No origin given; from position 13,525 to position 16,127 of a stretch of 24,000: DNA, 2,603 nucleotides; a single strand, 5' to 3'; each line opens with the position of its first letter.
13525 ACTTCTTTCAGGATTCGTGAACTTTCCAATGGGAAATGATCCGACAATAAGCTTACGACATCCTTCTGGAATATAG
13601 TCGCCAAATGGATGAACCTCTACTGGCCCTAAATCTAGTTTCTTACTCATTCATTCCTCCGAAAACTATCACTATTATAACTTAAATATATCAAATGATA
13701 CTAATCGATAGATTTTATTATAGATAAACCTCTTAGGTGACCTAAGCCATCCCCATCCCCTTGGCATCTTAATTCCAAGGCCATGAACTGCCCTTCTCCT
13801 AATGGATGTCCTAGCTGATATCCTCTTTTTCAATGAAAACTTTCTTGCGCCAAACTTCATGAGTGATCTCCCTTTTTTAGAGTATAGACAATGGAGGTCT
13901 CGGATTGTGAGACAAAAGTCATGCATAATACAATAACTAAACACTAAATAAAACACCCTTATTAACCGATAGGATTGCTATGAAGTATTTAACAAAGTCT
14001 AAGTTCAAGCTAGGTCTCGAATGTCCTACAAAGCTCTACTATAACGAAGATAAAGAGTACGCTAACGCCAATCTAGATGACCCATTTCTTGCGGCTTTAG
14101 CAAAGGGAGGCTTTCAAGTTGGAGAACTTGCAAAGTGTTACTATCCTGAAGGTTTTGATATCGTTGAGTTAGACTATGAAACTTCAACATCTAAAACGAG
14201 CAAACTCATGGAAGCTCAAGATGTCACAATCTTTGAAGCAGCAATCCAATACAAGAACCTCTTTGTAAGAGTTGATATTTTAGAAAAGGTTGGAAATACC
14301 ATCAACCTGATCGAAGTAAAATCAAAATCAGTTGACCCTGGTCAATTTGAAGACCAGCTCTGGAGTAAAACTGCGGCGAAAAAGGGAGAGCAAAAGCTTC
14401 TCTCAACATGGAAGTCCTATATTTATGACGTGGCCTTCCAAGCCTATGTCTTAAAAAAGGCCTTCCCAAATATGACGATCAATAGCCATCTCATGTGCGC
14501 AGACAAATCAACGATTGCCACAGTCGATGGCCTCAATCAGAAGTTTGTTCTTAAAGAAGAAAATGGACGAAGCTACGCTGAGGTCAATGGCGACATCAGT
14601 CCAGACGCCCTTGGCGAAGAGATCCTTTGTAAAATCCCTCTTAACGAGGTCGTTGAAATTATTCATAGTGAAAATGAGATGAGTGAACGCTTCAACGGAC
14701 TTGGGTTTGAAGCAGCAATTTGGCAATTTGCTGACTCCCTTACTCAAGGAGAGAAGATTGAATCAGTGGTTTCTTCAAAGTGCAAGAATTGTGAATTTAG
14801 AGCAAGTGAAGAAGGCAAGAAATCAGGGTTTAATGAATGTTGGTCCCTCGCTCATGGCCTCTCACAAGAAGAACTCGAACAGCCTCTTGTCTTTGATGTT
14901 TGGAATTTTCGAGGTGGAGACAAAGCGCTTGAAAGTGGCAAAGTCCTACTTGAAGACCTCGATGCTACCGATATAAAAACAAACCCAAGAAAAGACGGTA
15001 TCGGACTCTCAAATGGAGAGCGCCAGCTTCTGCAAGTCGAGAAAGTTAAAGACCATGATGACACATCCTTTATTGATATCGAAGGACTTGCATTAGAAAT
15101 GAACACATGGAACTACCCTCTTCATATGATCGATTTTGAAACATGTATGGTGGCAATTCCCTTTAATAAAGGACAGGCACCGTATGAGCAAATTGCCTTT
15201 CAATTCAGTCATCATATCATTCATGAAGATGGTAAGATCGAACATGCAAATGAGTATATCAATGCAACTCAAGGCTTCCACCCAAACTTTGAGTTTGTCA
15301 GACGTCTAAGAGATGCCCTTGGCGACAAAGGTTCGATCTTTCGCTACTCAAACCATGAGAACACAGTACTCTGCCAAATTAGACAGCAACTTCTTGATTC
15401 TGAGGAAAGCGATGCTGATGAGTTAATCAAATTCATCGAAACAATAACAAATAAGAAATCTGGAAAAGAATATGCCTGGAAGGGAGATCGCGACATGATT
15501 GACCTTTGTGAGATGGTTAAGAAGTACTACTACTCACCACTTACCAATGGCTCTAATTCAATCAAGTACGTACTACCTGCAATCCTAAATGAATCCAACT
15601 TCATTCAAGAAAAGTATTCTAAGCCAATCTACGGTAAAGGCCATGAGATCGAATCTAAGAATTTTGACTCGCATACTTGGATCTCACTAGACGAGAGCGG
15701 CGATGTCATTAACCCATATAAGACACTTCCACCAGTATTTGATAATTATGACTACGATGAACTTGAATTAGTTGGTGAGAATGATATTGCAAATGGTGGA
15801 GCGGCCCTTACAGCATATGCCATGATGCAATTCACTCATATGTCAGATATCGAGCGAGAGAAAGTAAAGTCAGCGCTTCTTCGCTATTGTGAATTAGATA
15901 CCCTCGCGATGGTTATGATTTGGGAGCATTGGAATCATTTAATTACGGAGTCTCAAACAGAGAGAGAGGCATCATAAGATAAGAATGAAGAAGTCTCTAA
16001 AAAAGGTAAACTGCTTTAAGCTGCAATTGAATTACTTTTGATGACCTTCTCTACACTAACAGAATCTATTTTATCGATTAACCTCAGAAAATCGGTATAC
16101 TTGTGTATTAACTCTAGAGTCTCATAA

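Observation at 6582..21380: About 15 kb nuclease-dense accessory block with defence-island architecture but no complete canonical system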

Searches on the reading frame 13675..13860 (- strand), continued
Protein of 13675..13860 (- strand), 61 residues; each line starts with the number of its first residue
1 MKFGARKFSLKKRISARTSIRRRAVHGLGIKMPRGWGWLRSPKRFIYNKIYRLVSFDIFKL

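Call 41: search_protein_families(library=pfam, max_evalue=0.001, proteins=[P0295, P0351, P0366, P0276, P0339, P0371, P0372, P0349, P0324, P0380])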
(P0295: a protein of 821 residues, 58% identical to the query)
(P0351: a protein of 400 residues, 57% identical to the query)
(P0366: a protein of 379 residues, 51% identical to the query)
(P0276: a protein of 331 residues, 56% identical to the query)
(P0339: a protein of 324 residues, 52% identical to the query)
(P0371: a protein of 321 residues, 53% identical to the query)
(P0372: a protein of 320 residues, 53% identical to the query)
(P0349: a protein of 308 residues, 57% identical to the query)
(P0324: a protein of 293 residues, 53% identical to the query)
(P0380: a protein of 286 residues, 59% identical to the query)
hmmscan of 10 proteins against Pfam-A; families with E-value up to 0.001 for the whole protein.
P0295 (821 aa): 0 families

P0351 (400 aa): 0 families

P0366 (379 aa): 0 families

P0276 (331 aa): 0 families

P0339 (324 aa): 1 family
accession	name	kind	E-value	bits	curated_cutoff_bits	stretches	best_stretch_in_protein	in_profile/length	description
PF00515.34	TPR_1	-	0.00016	21.8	27.8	1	275-300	2-27/34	Tetratricopeptide repeat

P0371 (321 aa): 0 families

P0372 (320 aa): 7 families
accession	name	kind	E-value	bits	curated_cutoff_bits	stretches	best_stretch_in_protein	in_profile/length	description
PF12895.13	ANAPC3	-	1.3e-11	45.1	27.2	1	146-225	3-81/82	Anaphase-promoting complex, cyclosome, subunit 3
PF00515.34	TPR_1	-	5.3e-11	42.3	27.8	0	170-191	5-26/34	Tetratricopeptide repeat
PF13174.12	TPR_6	-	2.9e-09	37.4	26.3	0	204-228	4-28/33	Tetratricopeptide repeat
PF07719.23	TPR_2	-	3.2e-09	36.6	27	0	170-187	5-22/34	Tetratricopeptide repeat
PF13424.12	TPR_12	-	6.2e-08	33.2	30.1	0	244-304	12-76/77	Tetratricopeptide repeat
PF14559.12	TPR_19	-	7.9e-05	23.3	25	0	180-232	5-57/68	Tetratricopeptide repeat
PF13414.12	TPR_11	-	0.00072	19.6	26.8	0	244-282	3-37/42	TPR repeat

P0349 (308 aa): 0 families

P0324 (293 aa): 0 families

P0380 (286 aa): 0 families

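Call 55: search_solved_structures(query=A3, max_evalue=1, show_alignments=1)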
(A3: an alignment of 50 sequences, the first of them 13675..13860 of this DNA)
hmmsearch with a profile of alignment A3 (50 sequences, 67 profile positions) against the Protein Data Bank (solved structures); distinct sequences matched with E-value up to 1: 0.

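Call 65: predict_structure(alignment_id=A3)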
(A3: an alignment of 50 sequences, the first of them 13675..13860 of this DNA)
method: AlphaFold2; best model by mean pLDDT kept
length: 61 residues; sequences in the alignment: 50
mean_pLDDT: 66.7   pTM: 0.36
mean pLDDT of the five models: 66.7, 60.1, 59.5, 58.4, 57.2
residues with pLDDT >= 90: 0; 70-90: 19; 50-70: 40; < 50: 2
segments of 3 or more residues with pLDDT < 50: none
pLDDT, mean of each block of 10 residues (from residue 1): 59 65 61 65 79 72 57
secondary structure, 60 per line:
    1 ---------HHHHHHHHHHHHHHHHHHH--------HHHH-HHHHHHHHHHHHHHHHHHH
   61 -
elements in order: H10-28 H37-40 H42-60

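Call 68: search_dna_similar(query=window:13675-13860:-, collection=phages, mode=protein, max_evalue=0.001, max_rows=15)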
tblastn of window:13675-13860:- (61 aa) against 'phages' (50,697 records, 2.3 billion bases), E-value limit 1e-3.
Records with a match: 22; places in all: 22; records where one place covers at least 80% of the query: 22.
Best place of each record, by identity: 60-80% 19; <60% 3.
By first word of the organism name: Paenibacillus 21; Geobacillus 1.
By host as written in the record: Paenibacillus larvae ATCC 9545 8; Paenibacillus larvae 8; Paenibacillus larvae NRRL 2605 2; Paenibacillus larvae ATCC 25747 2; Paenibacillus larvae NW6 1; Geobacillus stearothermophilus ATCC 10149 1.
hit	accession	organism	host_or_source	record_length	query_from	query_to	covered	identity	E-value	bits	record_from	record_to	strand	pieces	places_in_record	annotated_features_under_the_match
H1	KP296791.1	Paenibacillus phage Diva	Paenibacillus larvae ATCC 9545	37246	1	56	92%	60.3%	5e-7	49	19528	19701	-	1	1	hypothetical protein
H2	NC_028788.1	Paenibacillus phage Diva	Paenibacillus larvae ATCC 9545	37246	1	56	92%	60.3%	5e-7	49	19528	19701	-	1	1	hypothetical protein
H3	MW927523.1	Paenibacillus phage Picard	Paenibacillus larvae ATCC 9545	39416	1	56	92%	60.3%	5e-7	49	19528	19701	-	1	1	hypothetical protein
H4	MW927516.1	Paenibacillus phage Hobie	Paenibacillus larvae NW6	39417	1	56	92%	60.3%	5e-7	49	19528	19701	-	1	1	hypothetical protein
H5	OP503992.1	Paenibacillus phage vB_PlaS-1/A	Paenibacillus larvae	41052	1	56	92%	60.3%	5e-7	49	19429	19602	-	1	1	hypothetical protein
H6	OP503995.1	Paenibacillus phage vB_PlaS-5/A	Paenibacillus larvae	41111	1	56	92%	60.3%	5e-7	49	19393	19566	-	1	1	hypothetical protein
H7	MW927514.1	Paenibacillus phage Fitz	Paenibacillus larvae ATCC 9545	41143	1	56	92%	60.3%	5e-7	49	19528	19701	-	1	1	hypothetical protein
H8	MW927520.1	Paenibacillus phage Newport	Paenibacillus larvae ATCC 9545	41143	1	56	92%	60.3%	5e-7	49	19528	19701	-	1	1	hypothetical protein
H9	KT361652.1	Paenibacillus phage Xenia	Paenibacillus larvae NRRL 2605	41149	1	56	92%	60.3%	5e-7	49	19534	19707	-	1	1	hypothetical protein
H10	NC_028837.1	Paenibacillus phage Xenia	Paenibacillus larvae NRRL 2605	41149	1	56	92%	60.3%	5e-7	49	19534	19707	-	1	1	hypothetical protein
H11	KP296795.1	Paenibacillus phage Shelly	Paenibacillus larvae ATCC 9545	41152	1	56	92%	60.3%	5e-7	49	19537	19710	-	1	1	hypothetical protein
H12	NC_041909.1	Paenibacillus phage Shelly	Paenibacillus larvae ATCC 9545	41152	1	56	92%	60.3%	5e-7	49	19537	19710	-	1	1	hypothetical protein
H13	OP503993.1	Paenibacillus phage vB_PlaS-2/A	Paenibacillus larvae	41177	1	56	92%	60.3%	5e-7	49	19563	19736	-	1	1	hypothetical protein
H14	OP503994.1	Paenibacillus phage vB_PlaS-3/A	Paenibacillus larvae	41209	1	56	92%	60.3%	5e-7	49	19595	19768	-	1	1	hypothetical protein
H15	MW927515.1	Paenibacillus phage Gohan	Paenibacillus larvae ATCC 9545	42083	1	56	92%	60.3%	5e-7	49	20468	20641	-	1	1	hypothetical protein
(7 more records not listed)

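Call 69: get_annotated_region(hit=H2, flank=3500)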
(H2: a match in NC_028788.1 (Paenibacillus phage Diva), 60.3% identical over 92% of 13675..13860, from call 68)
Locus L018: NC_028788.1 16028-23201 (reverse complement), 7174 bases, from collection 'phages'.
description: Bacteriophage Diva, complete genome.
organism: Paenibacillus phage Diva (NCBI taxid 1589750)
taxonomy: Viruses; Duplodnaviria; Heunggongvirae; Uroviricota; Caudoviricetes; Fernvirus; Fernvirus diva
host: Paenibacillus larvae ATCC 9545; source: AFB diseased bee hive; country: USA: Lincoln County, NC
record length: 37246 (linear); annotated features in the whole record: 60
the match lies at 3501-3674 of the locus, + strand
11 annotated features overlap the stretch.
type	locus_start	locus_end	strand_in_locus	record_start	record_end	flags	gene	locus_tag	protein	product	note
CDS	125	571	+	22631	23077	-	-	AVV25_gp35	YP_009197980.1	helix-turn-helix domain-containing protein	transcriptional regulator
CDS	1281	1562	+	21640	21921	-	-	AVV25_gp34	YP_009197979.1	transposase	-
CDS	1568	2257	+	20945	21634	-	-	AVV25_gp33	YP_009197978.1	transposase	transposase-like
CDS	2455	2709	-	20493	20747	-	-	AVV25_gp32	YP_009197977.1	YolD-like family protein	YolD-like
CDS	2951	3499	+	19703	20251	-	-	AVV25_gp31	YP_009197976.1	hypothetical protein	Hypothetical Protein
CDS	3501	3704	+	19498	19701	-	-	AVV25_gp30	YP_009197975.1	hypothetical protein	Hypothetical Protein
CDS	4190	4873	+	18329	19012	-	-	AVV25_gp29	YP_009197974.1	helix-turn-helix domain-containing protein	transposase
CDS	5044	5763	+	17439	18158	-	-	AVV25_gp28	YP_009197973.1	transposase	-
CDS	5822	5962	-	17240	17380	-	-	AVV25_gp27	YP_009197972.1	hypothetical protein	Hypothetical Protein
CDS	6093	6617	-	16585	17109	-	-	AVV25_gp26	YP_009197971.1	hypothetical protein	Hypothetical Protein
CDS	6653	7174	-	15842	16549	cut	-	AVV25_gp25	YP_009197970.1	peptidase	peptidase-like, amidase domain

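Call 87: search_protein_families(library=pfam, max_evalue=1, proteins=[window:13678-13860:-])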
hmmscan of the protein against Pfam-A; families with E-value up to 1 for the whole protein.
window:13678-13860:- (61 aa): 0 families

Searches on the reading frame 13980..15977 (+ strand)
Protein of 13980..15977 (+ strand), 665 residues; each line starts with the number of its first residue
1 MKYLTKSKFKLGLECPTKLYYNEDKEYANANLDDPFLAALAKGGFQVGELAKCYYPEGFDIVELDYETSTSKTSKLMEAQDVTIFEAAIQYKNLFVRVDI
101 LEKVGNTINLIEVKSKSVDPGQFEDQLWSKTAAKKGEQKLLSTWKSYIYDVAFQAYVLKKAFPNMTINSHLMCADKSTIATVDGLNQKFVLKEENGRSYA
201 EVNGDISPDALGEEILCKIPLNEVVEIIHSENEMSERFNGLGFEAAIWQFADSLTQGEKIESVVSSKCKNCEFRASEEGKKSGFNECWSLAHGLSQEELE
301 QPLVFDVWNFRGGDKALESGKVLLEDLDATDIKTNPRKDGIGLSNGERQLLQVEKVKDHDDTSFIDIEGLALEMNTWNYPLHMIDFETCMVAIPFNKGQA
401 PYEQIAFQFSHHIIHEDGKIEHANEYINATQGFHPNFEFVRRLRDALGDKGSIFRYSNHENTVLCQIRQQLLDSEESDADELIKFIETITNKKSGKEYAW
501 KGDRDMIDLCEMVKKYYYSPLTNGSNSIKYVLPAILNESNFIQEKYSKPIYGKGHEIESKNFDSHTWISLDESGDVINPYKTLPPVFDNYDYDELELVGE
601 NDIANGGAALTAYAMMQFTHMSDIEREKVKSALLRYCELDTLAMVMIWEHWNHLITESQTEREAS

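Call 5: search_protein_families(library=pfam, max_evalue=0.01, proteins=[window:13980-15977:+])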
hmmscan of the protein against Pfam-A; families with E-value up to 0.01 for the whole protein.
window:13980-15977:+ (665 aa): 1 family
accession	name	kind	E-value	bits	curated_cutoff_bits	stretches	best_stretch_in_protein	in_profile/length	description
PF11074.14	DUF2779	-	2.1e-25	89.9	23.3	1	382-527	1-126/126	Domain of unknown function(DUF2779)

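Call 7: search_protein_families(library=padloc, max_evalue=0.01, proteins=[window:13980-15977:+])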
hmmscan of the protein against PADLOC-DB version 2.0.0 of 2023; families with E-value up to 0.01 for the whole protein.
window:13980-15977:+ (665 aa): 1 family
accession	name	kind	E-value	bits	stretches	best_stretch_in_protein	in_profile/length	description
PDLC01250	Cas4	-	0.0011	17.3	0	74-123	50-90/168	"CAS-I,CAS-II,CAS-III,CAS-IV,CAS-V,CAS-VI; acquisition_associated"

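Call 11: search_protein_families(library=ncbifam, max_evalue=0.01, proteins=[window:13980-15977:+])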
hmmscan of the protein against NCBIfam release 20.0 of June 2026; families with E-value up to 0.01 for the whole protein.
window:13980-15977:+ (665 aa): 1 family
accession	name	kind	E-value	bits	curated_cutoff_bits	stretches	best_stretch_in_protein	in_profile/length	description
NF045869.1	UU173_fam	subfamily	0.00042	19.4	225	1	602-656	595-649/650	UU173 family protein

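Call 31: search_protein_families(library=phrogs, max_evalue=0.001, proteins=[window:13980-15977:+])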
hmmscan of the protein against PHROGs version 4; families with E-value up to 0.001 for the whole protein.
window:13980-15977:+ (665 aa): 0 families

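Call 57: search_solved_structures(query=window:13980-15977:+, max_evalue=1, show_alignments=1)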
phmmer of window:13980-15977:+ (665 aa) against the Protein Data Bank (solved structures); distinct sequences matched with E-value up to 1: 1.
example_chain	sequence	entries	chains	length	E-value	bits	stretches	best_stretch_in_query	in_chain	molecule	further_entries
5lpi_D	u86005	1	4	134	0.31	12.5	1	233-302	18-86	Centrosomal protein of 104 kDa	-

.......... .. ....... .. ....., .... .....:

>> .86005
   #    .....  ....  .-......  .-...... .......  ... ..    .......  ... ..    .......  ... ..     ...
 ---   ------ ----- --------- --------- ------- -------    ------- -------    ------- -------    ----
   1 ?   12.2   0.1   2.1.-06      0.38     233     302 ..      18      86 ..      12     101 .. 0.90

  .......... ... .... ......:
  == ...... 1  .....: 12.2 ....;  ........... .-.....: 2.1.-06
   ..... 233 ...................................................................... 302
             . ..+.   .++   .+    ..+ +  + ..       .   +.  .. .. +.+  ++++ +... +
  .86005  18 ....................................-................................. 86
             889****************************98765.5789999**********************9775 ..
